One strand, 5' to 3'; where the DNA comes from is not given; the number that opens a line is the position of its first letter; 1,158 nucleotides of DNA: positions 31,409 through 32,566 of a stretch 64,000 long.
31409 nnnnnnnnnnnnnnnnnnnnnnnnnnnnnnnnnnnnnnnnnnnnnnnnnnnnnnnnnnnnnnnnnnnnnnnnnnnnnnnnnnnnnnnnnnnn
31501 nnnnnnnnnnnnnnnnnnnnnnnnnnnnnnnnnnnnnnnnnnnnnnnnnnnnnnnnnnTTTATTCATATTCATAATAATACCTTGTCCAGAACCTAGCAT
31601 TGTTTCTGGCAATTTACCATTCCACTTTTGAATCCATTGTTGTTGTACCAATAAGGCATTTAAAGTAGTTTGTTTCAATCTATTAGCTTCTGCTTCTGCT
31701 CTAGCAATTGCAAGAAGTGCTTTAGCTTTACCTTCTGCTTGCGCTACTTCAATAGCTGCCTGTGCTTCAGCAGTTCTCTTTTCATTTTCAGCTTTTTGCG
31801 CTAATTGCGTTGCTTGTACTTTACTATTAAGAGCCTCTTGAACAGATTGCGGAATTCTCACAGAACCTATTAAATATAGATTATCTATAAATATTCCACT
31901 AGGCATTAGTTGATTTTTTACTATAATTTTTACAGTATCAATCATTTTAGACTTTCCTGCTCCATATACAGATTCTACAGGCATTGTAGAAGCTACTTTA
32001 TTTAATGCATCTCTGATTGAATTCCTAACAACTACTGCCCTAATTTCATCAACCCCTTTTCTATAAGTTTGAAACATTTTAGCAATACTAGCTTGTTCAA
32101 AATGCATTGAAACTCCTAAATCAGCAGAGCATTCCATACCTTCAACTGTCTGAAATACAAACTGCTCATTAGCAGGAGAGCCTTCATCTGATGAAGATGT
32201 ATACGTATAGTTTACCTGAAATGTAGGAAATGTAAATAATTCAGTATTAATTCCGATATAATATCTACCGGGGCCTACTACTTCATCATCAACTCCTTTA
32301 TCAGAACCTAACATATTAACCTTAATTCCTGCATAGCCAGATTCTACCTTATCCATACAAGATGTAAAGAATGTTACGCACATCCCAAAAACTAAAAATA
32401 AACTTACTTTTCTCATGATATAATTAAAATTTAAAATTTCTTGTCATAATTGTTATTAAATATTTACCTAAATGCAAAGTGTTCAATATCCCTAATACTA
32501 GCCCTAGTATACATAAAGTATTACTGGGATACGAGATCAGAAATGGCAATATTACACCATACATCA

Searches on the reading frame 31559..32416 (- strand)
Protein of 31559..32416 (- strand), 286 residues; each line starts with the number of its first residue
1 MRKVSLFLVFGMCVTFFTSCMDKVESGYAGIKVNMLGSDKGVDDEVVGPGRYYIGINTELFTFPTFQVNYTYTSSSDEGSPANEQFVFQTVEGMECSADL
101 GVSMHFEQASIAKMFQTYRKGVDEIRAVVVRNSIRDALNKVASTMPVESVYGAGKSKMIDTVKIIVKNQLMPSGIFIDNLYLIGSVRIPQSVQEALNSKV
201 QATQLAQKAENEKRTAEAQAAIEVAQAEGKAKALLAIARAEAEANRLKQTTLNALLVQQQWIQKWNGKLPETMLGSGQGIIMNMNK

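Call 17: search_protein_families(library=pfam, proteins=[window:31559-32416:-], max_evalue=0.01)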
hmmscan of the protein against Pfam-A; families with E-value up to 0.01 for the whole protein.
window:31559-32416:- (286 aa): 1 family
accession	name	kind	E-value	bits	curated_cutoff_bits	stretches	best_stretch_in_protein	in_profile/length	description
PF01145.31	Band_7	-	2.6e-18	67.1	23.6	1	23-219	2-175/176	SPFH domain / Band 7 family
